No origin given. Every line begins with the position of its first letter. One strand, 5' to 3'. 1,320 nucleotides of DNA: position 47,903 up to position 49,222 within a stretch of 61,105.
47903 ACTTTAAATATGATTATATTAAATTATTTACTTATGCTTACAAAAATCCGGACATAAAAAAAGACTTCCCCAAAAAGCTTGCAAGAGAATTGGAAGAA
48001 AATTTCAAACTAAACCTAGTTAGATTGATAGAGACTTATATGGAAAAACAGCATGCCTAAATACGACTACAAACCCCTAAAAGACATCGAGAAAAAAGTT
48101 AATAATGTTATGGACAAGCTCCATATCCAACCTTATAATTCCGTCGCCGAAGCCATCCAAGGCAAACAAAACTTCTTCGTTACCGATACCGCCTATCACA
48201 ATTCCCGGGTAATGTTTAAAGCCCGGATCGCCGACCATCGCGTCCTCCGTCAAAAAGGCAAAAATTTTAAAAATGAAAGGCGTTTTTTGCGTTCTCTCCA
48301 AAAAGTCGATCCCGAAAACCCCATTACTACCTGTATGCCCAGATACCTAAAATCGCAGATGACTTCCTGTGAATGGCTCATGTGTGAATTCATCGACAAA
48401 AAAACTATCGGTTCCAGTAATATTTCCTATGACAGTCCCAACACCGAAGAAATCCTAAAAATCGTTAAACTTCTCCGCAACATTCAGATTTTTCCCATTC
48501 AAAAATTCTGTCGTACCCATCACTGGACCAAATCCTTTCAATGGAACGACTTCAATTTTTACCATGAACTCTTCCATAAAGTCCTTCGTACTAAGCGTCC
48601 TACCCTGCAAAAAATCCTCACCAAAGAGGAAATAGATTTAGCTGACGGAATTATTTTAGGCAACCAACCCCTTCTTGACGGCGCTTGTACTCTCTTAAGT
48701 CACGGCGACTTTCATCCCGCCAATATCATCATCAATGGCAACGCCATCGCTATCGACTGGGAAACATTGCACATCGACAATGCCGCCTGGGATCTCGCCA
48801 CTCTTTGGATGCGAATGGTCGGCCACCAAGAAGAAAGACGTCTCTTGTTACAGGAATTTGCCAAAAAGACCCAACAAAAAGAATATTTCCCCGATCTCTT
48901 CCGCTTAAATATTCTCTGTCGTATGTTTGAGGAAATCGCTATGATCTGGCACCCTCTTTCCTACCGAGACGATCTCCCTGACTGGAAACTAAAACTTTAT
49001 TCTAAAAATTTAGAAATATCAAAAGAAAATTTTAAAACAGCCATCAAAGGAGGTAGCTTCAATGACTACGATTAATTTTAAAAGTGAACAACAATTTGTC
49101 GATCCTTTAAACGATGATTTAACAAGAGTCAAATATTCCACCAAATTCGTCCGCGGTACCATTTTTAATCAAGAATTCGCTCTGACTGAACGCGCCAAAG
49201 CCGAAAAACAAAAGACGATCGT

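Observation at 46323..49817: Tandemly duplicated, translationally coupled kinase + FCP1/NIF-type phosphatase modules (K1-P1-K2-P2)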

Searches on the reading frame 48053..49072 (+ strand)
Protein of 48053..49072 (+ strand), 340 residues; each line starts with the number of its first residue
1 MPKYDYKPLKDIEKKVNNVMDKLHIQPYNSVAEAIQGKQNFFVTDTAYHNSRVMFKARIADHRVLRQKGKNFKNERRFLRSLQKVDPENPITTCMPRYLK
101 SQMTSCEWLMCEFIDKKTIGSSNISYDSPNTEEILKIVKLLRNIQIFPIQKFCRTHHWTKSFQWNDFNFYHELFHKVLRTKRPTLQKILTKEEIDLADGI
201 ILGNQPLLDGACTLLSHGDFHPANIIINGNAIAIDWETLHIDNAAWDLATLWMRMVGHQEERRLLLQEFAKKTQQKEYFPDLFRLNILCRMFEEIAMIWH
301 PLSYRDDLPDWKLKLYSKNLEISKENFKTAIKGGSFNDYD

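Call 3: search_protein_families(library=pfam, proteins=[window:48053-49072:+], max_evalue=1)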
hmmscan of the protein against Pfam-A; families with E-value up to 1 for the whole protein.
window:48053-49072:+ (340 aa): 3 families
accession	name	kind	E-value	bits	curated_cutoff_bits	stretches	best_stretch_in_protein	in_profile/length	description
PF01636.29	APH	-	7.8e-15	55.7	23.2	1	58-267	26-224/239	Phosphotransferase enzyme family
PF07914.17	DUF1679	-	0.0009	18.7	24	1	210-263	265-324/414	Uncharacterized oxidoreductase dhs-27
PF19974.5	TCAD9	-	0.0047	16.6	40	1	209-262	293-348/429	Ternary complex associated domain 9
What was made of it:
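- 48053..49075 (+): K2: APH-fold kinase, orthologue of the single kinase in related genomes (340 aa). PF01636, E 8e-15 (call 3).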

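Call 4: search_protein_families(library=ncbifam, proteins=[window:48053-49072:+], max_evalue=1)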
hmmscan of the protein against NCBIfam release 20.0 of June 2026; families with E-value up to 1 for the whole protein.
window:48053-49072:+ (340 aa): 3 families
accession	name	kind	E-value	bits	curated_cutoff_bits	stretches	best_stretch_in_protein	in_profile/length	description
NF041256.1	GntI_guanitoxin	equivalog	0.0008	18.8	357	1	215-275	176-237/282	guanitoxin biosynthesis pre-guanitoxin N-oxide kinase GntI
TIGR02172.1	Fb_sc_TIGR02172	paralog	0.0029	17.5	228.2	1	217-262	157-203/226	TIGR02172 family protein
NF008738.0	PRK11768.1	equivalog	0.0037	16.7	194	1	216-271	200-252/327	serine/threonine protein kinase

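Call 29: search_protein_families(library=padloc, proteins=[window:48053-49072:+], max_evalue=0.1)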
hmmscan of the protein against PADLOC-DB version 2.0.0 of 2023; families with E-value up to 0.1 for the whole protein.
window:48053-49072:+ (340 aa): 0 families

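Call 30: search_protein_families(library=phrogs, proteins=[window:48053-49072:+], max_evalue=0.1)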
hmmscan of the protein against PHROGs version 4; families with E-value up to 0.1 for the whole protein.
window:48053-49072:+ (340 aa): 1 family
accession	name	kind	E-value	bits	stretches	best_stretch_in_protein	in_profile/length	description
phrog_3297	-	other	0.0048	17.8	1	215-248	86-123/160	kinase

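Call 35: predict_structure(alignment_id=A2)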
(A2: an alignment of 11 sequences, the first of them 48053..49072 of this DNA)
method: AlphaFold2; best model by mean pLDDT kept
length: 340 residues; sequences in the alignment: 11
mean_pLDDT: 84.3   pTM: 0.83
mean pLDDT of the five models: 84.3, 83.8, 83.6, 81.7, 80.1
residues with pLDDT >= 90: 144; 70-90: 150; 50-70: 42; < 50: 4
segments of 3 or more residues with pLDDT < 50: 114-116
pLDDT, mean of each block of 10 residues (from residue 1): 76 87 78 78 71 74 78 79 86 72 54 54 73 92 93 89 92 94 92 97 98 91 77 78 95 90 94 94 96 89 80 89 96 90
secondary structure, 60 per line:
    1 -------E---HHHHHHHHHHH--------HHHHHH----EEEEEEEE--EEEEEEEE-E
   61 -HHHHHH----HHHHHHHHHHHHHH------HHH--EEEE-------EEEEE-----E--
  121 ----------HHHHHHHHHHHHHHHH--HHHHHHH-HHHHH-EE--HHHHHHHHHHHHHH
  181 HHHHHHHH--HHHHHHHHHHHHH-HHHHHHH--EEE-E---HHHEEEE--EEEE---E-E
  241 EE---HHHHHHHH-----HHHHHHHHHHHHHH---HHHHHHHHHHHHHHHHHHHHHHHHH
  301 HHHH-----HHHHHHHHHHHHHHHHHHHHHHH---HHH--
elements in order: H12-22 H31-36 E41-48 E51-58 H62-67 H72-85 E97-100 E108-112 H131-146 H149-155 H157-161 H167-188 H191-203 H205-211 E214-216 E225-228 E231-234 E240-242 H246-253 H259-272 H276-304 H310-332
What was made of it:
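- On APH / phosphotransferase enzyme family (PF01636, protein-kinase-like clan): AlphaFold model with pLDDT 84 (call 35).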

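Call 40: fold_search(model_id=the predicted structure, library=pdb)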
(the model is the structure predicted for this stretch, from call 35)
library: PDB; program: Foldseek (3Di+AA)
matches with E <= 10: 1048; with E <= 0.001: 70
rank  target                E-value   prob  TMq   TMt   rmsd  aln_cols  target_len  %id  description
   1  3q2m                  8.3e-08  1.00  0.54  0.56   7.7       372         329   13  Crystal Structure of Spectinomycin Phosphotransferase, APH(9)-Ia, Protein Kinase Inhibitor CKI-7 Complex (released 2011-05-18)
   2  3i1a_B                3.7e-07  1.00  0.48  0.50  12.6       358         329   14  Crystal Structure of apo Spectinomycin Phosphotransferase, APH(9)-Ia (released 2010-01-19)
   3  3i1a_A                3.8e-07  1.00  0.49  0.51  12.6       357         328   14  Crystal Structure of apo Spectinomycin Phosphotransferase, APH(9)-Ia (released 2010-01-19)
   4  3i0o                  5.2e-07  1.00  0.50  0.52  12.6       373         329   14  Crystal Structure of Spectinomycin Phosphotransferase, APH(9)-Ia, in complex with ADP and Spectinomcyin (released 2010-01-19)
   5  4dca                  4.2e-06  1.00  0.47  0.52   8.2       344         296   15  Crystal structure of aminoglycoside phosphotransferase APH(2'')-Ib, ADP-bound (released 2012-02-01)
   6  6sui                  4.9e-06  1.00  0.44  0.45   7.9       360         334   12  AMICOUMACIN KINASE AMIN (released 2020-07-22)
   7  3uzr                  7.1e-06  1.00  0.45  0.50   8.8       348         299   14  Crystal structure of aminoglycoside phosphotransferase APH(2'')-Ib, apo form (released 2011-12-21)
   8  3w0p                  7.4e-06  1.00  0.45  0.50   7.9       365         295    8  Crystal structure of a thermostable mutant of aminoglycoside phosphotransferase APH(4)-Ia (D198A), ternary complex with  (released 2013-08-07)
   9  3hav_A                7.8e-06  1.00  0.47  0.52   8.5       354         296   14  Structure of the streptomycin-ATP-APH(2")-IIa ternary complex (released 2009-11-17)
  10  8agy_A                9.1e-06  1.00  0.58  0.57   6.1       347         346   15  The Corramycin phosphotransferase in complex with Corramycin (released 2023-08-16)
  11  4wh2                  9.6e-06  1.00  0.54  0.52   7.1       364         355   13  N-acetylhexosamine 1-kinase in complex with ADP (released 2015-02-18)
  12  4ocu                  1.1e-05  1.00  0.52  0.51   7.4       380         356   13  N-acetylhexosamine 1-phosphate kinase_ATCC15697 in complex with GlcNAc (released 2014-05-14)
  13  5uxb_A                1.2e-05  1.00  0.49  0.56   7.3       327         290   11  Crystal structure of macrolide 2'-phosphotransferase MphH from Brachybacterium faecium, apoenzyme (released 2017-07-26)
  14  3ham_A                1.2e-05  1.00  0.49  0.55   7.7       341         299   15  Structure of the gentamicin-APH(2")-IIa complex (released 2009-07-28)
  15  4ocv                  1.4e-05  1.00  0.52  0.50   7.4       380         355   13  N-acetylhexosamine 1-phosphate kinase_ATCC15697 in complex with GlcNAc and AMPPNP (released 2014-05-14)
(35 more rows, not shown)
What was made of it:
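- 48053..49075 (+): The AlphaFold model has pLDDT 84 and its Foldseek top hits are small-molecule kinases (calls 35, 40).
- On APH / phosphotransferase enzyme family (PF01636, protein-kinase-like clan): 70 PDB matches at E <= 1e-3; all 50 listed are APH-clan kinases (call 40).
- On Anomeric sugar 1-kinases (NahK, AmgK, maltokinase): NahK is at Foldseek rank 11, with 13% identity and TM about 0.52-0.55 (call 40).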

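Call 49: find_homologous_proteins(query=A2, max_evalue=0.001)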
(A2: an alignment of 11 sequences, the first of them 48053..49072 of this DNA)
Query A2 (11 sequences) (340 aa, profile of the alignment): 14 proteins with E <= 0.001 among 3942 candidates.
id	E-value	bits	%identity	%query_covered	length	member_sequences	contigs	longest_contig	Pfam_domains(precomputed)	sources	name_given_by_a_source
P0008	7.1e-166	570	63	100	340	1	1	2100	PF01636.30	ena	-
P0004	3.4e-165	567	67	100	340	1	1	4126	PF01636.30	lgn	-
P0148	8.9e-161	553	97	100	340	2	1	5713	PF01636.30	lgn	-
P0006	5.9e-160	550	46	100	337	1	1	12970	PF01636.30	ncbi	-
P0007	6.2e-159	547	47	100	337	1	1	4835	PF01636.30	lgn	-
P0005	6.3e-158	543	54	100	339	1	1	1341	PF19974.6,PF01636.30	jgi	jgi:thiamine kinase-like enzyme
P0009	5.7e-155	534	52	100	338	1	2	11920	PF01636.30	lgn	-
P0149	5.6e-154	530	59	100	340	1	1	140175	PF01636.30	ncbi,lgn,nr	ncbi:MAG: phosphotransferase [bacterium]|nr:phosphotransferase [bacterium]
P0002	2.6e-152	525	46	100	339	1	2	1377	PF01636.30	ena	-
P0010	6.8e-149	514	46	100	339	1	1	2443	PF01636.30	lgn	-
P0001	9.0e-147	507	40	100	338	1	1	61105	PF01636.30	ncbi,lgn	-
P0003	1.4e-139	483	38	86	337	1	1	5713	PF01636.30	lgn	-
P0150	7.5e-134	464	51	99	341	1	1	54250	PF01636.30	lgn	-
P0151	2.6e-126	439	42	100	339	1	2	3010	PF01636.30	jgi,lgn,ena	-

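Call 50: find_related_loci(query=A2, collection=metagenome_contigs, flank=8000)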
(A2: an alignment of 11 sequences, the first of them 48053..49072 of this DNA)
Query A2 (340 aa) in metagenome_contigs; peptide patterns used: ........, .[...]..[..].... (x = any residue, [..] = any of these).
142 stretches matched a pattern; 2 encode a relative of the query (tblastn E <= 1e-3); 2 distinct loci.
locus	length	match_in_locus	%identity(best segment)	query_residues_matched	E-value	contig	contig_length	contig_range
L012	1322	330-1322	66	1-331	2e-161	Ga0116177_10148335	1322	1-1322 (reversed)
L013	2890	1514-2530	42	1-340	3e-90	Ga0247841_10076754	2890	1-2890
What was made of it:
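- Tried and rejected: It also found two loci (call 50).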

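Call 75: search_solved_structures(query=A2, max_evalue=1)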
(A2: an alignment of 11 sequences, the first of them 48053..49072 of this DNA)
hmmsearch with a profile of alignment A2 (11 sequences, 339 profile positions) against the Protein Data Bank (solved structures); distinct sequences matched with E-value up to 1: 16.
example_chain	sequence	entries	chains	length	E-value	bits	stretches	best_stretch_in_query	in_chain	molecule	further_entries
9ugq_A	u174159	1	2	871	0.0023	20.3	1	191-246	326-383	SalKC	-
8ixi_A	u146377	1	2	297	0.026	16.9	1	206-250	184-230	Macrolide 2'-phosphotransferase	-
7w15_B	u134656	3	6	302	0.027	16.8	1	206-250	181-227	Macrolide 2'-phosphotransferase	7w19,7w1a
3mes_A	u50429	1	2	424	0.033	16.5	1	211-301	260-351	Choline kinase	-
7br4_A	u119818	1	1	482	0.11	14.8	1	82-155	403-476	Alpha-glucosidase, putative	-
8sao_B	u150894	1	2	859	0.12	14.6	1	192-240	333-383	Class III lanthionine synthetase LanKC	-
8sap_A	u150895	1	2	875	0.13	14.6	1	192-240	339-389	Class III lanthionine synthetase LanKC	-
5igh_A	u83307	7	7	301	0.14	14.5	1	213-252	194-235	Macrolide 2'-phosphotransferase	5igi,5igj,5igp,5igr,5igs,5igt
8sam_A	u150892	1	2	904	0.14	14.5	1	192-240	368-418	Class III lanthipeptide, Class III lanthionine synthetase LanKC fusion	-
4feu_A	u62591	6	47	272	0.24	13.7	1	213-279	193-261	Aminoglycoside 3'-phosphotransferase AphA1-IAB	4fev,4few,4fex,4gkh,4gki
3w0s_A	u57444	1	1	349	0.25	13.6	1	214-254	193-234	Hygromycin-B 4-O-kinase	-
3tyk_A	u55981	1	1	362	0.26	13.6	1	214-254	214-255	Hygromycin-B 4-O-kinase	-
4ej7_A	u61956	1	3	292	0.28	13.5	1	213-279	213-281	Aminoglycoside 3'-phosphotransferase AphA1-IAB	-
3w0r_A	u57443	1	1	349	0.38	13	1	214-254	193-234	Hygromycin-B 4-O-kinase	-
6iy9_A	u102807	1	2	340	0.79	12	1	189-273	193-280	Hygromycin-B 7''-O-kinase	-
8v3v_A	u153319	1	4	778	0.95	11.7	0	211-252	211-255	Acyl-Coenzyme A dehydrogenase family, member 11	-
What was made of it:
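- On Anomeric sugar 1-kinases (NahK, AmgK, maltokinase): The profile search against PDB lists no NahK or Mak (call 75).
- Closest known: ACAD10. Different: There is no detectable specific sequence relationship (ACAD11 8v3v only at E 0.95, call 75).
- K matches no characterised subfamily by profile (calls 4, 75). There is no specific sequence or profile similarity to NahK, AmgK or Mak (calls 4, 75).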
